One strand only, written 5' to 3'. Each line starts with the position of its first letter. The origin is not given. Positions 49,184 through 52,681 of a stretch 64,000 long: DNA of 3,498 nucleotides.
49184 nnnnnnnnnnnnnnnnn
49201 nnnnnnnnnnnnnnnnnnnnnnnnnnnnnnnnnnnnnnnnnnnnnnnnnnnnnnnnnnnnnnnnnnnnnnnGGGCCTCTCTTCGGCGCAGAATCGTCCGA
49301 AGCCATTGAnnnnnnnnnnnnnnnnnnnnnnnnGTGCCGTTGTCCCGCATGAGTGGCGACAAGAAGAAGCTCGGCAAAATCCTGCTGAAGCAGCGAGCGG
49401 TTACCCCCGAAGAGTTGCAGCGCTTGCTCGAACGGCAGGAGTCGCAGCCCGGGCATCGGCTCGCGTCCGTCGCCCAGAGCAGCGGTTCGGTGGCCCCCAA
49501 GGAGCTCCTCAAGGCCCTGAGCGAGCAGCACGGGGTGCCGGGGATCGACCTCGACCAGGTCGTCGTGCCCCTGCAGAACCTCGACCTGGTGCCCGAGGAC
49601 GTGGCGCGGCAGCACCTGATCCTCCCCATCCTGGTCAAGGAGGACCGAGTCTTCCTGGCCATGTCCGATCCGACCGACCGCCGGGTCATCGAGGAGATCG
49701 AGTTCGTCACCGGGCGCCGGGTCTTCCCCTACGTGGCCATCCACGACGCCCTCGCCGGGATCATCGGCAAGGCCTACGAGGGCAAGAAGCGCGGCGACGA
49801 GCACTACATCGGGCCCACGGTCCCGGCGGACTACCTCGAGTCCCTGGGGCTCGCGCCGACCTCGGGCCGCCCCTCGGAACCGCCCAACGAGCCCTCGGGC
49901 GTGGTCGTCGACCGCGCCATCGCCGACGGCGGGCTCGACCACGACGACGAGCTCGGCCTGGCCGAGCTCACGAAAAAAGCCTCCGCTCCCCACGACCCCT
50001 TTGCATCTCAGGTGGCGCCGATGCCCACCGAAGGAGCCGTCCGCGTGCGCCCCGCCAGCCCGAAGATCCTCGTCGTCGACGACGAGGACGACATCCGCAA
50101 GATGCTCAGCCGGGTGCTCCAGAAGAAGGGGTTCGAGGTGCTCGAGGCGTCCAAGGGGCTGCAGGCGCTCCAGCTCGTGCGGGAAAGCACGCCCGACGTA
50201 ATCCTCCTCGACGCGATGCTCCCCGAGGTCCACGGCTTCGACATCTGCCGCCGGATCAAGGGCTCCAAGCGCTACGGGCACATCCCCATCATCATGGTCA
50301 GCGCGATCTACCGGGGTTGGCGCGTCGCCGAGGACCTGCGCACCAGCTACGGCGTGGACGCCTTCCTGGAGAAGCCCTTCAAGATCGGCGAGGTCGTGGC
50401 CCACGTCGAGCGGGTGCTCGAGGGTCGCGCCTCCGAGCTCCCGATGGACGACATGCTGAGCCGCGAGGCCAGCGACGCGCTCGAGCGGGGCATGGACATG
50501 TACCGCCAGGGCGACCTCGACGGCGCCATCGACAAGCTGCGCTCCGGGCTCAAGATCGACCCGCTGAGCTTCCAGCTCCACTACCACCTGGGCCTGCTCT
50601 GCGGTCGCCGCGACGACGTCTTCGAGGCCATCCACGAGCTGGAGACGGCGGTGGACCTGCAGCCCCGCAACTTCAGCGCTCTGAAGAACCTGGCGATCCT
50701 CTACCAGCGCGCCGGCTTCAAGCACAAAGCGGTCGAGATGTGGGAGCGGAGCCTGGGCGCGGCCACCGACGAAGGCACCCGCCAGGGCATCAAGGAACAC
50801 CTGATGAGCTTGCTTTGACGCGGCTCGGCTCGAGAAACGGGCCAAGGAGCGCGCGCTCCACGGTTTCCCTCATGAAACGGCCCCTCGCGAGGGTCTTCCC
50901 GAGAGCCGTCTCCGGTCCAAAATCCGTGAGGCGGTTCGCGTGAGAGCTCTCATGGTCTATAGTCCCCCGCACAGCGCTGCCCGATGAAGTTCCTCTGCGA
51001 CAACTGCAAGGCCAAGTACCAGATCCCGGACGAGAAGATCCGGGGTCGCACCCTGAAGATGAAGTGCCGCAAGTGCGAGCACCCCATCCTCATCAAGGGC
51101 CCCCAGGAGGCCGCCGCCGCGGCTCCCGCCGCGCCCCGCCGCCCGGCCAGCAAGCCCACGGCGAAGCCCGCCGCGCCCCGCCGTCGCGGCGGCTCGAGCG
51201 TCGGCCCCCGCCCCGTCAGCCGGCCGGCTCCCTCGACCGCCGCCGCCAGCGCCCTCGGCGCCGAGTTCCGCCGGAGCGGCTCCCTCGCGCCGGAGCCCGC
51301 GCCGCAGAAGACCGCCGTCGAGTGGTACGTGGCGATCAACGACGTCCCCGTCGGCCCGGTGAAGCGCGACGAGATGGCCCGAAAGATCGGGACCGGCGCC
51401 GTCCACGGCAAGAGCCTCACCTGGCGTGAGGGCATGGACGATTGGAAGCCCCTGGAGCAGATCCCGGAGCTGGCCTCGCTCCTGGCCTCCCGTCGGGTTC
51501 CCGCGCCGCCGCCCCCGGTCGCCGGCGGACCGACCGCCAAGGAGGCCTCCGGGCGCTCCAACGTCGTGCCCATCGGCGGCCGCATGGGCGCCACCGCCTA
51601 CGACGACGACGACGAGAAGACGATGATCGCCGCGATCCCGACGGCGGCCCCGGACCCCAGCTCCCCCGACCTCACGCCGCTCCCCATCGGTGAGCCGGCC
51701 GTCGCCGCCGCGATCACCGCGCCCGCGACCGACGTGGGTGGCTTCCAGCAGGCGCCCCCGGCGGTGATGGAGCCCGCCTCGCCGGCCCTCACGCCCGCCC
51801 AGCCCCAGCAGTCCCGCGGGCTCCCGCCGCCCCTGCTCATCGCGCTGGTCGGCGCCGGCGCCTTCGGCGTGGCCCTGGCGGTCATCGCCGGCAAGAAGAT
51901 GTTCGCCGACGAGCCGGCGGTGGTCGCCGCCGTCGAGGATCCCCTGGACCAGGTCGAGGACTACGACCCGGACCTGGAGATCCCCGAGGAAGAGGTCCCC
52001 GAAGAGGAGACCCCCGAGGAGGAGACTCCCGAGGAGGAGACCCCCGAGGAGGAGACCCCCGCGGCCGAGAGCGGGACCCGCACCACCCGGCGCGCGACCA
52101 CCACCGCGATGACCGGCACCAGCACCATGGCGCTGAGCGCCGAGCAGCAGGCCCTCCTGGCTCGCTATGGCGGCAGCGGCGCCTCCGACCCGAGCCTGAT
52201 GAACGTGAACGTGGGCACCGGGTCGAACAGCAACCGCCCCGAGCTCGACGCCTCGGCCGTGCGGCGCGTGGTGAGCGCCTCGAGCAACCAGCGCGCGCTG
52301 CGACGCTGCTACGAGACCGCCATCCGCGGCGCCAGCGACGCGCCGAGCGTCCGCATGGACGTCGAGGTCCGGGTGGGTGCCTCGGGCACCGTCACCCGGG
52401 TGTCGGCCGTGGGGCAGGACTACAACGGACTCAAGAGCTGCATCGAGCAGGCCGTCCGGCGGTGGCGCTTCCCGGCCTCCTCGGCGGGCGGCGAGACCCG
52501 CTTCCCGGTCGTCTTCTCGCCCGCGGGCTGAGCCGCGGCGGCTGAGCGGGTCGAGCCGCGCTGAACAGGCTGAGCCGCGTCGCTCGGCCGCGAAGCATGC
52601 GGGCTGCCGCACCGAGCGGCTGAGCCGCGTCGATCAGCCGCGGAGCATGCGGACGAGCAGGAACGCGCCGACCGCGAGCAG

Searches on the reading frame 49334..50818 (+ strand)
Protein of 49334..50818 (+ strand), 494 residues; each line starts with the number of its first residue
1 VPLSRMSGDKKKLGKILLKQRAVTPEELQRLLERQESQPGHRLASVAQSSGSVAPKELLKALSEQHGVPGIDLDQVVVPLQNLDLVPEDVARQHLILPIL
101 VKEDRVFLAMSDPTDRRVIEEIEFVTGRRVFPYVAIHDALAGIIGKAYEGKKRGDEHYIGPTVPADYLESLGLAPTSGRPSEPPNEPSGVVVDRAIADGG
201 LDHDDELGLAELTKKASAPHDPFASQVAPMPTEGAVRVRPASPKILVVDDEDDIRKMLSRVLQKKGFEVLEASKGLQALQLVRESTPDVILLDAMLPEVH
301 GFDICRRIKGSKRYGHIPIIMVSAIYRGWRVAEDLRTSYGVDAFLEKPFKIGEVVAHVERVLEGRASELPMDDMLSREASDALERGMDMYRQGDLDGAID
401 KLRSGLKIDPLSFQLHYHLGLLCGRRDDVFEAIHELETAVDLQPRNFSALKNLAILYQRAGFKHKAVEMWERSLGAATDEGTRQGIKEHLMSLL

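Call 3: search_protein_families(library=ncbifam, proteins=[window:49334-50818:+], max_evalue=1)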
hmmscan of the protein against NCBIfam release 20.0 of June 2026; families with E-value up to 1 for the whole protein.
window:49334-50818:+ (494 aa): 124 families (the best 25 are shown)
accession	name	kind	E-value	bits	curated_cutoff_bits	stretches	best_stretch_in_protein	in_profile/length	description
TIGR02154.1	PhoB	equivalog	2.8e-27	95.5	296.2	1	242-374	2-131/226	phosphate regulon transcriptional regulator PhoB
NF007135.0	PRK09581.1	equivalog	1.5e-25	90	474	1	243-358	3-116/457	PleD family two-component system response regulator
NF040689.1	MtrAB_MtrA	equivalog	9.3e-25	87.3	300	1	245-366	1-117/219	MtrAB system response regulator MtrA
NF040534.1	resp_reg_YycF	equivalog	1.3e-23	83.5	340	1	244-364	2-117/231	response regulator YycF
NF045944.1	ResRegRpaBCyano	equivalog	1.4e-23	83.5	330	1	246-365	1-115/229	response regulator transcription factor RpaB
NF041733.1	resp_reg_CseB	equivalog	2.1e-22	79.6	350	1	244-371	2-123/228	two-component system response regulator CseB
NF007005.1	PRK09468.1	equivalog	1.9e-21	76.6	331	1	243-370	4-127/237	osmolarity response regulator transcription factor OmpR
NF053854.1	RespRegPhoBBctds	equivalog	8.4e-20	71.1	270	1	245-366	1-119/225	two-component system response regulator PhoB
NF008296.0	PRK11083.1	equivalog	2.9e-19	69.4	273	1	242-365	3-121/228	two-component system response regulator CreB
NF033117.2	vanR_ACDEGLN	exception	3.7e-19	69.2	350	1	245-362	1-113/226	VanR-ABDEGLN family response regulator transcription factor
NF008469.0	PRK11361.1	equivalog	9.4e-19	67.4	714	1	243-366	5-124/461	acetoacetate metabolism transcriptional regulator AtoC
TIGR02538.1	type_IV_pilB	equivalog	1.6e-18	66.7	675.65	1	12-153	1-141/564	type IV-A pilus assembly ATPase PilB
NF012227.0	AdeR_RR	equivalog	1.8e-18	66.9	340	1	242-363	11-127/239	efflux system response regulator transcription factor AdeR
NF045717.1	DVU0259_DivK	exception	1.8e-18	66.8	160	1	243-362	3-116/117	DVU0259 family response regulator domain-containing protein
NF007982.1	PRK10710.1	equivalog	2.2e-18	66.7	380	1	241-364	6-124/235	envelope stress response regulator BaeR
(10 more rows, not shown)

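Call 4: search_protein_families(library=pfam, proteins=[window:49334-50818:+], max_evalue=1)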
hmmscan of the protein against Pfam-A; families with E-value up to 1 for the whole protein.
window:49334-50818:+ (494 aa): 16 families
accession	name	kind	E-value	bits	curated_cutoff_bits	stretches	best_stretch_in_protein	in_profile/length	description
PF00072.30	Response_reg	-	6.4e-24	84.7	30.2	1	245-358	1-110/111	Response regulator receiver domain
PF05157.20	MshEN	-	3.1e-21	75.6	23.1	1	66-152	1-88/90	MshEN domain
PF13414.12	TPR_11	-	5e-11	42.5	26.8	2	390-422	5-37/42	TPR repeat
PF07719.23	TPR_2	-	3.4e-10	39.7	27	2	384-410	6-32/34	Tetratricopeptide repeat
PF13431.12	TPR_17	-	2.7e-05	24.5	24.4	1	436-461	2-27/34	Tetratricopeptide repeat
PF13432.12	TPR_16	-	0.00016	22.4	32.7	1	384-423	2-41/65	Tetratricopeptide repeat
PF13428.12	TPR_14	-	0.00028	21.7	23.5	1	385-420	7-42/44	Tetratricopeptide repeat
PF13424.12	TPR_12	-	0.00091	19.8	30.1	1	414-477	4-75/77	Tetratricopeptide repeat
PF23198.2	PDE8A_N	-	0.0041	17.5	29.6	1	245-323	13-92/147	PDE8A-like, N-terminal domain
PF14559.12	TPR_19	-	0.0048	17.6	25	0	431-461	9-39/68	Tetratricopeptide repeat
PF13371.12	TPR_9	-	0.013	16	35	0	426-488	8-70/73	Tetratricopeptide repeat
PF13176.12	TPR_7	-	0.016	15.7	27.9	1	449-483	1-35/36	Tetratricopeptide repeat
PF00515.34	TPR_1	-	0.021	15.1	27.8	0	390-410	12-32/34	Tetratricopeptide repeat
PF25064.1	ARM_TT21_5th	-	0.028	15.2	27.8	1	425-475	13-63/117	TT21 fifth ARM repeats domain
PF09543.15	DUF2379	-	0.11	13.4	21.1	1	376-410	67-101/116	Protein of unknown function (DUF2379)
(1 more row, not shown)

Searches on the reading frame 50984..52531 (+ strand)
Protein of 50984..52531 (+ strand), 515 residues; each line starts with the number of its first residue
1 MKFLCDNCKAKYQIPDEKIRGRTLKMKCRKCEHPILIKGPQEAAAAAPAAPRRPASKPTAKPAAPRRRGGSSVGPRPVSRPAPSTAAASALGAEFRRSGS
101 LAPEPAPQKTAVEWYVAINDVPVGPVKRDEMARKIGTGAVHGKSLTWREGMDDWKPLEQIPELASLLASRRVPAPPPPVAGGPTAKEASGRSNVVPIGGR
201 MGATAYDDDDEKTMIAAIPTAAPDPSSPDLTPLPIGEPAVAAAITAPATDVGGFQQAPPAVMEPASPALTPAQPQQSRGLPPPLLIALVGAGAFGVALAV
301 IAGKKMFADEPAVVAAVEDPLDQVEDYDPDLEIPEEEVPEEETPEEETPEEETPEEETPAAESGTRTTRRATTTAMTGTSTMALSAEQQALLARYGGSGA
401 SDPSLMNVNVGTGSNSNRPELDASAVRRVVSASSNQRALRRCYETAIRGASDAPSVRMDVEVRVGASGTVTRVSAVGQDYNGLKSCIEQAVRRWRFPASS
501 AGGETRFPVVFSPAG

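Call 52: search_protein_families(library=pfam, proteins=[window:50984-52531:+], max_evalue=0.01)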
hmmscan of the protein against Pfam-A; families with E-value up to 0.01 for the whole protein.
window:50984-52531:+ (515 aa): 3 families
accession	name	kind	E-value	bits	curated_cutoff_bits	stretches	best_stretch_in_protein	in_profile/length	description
PF14237.11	GYF_2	-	2.2e-15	56.6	25.8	1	114-163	1-50/50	GYF domain 2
PF13717.11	Zn_ribbon_4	-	6.7e-11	42.4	30.3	1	1-34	1-34/36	zinc-ribbon domain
PF03544.19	TonB_C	-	0.0019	19.1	24.6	0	458-505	18-69/79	Gram-negative bacterial TonB protein C-terminal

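Call 53: search_protein_families(library=ncbifam, proteins=[window:50984-52531:+], max_evalue=0.01)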
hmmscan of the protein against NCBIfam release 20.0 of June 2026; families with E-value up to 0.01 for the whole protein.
window:50984-52531:+ (515 aa): 5 families
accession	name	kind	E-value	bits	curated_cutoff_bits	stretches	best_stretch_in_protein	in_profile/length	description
NF033761.1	gliding_GltJ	equivalog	1.6e-29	103.5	450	2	102-198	138-231/671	adventurous gliding motility protein GltJ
NF033768.1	myxo_SS_tail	domain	7.1e-13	48.5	40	1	421-511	1-91/92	AgmX/PglI C-terminal domain-containing protein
TIGR02098.1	MJ0042_CXXC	domain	2e-07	30.6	20.9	1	1-33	1-33/38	MJ0042-type zinc finger domain-containing protein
NF033760.1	gliding_GltG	equivalog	6.9e-07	28.2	650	1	407-515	540-649/650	adventurous gliding motility protein GltG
TIGR01352.1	tonB_Cterm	subfamily_domain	0.0029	17.9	27.1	0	458-513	16-75/76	TonB family protein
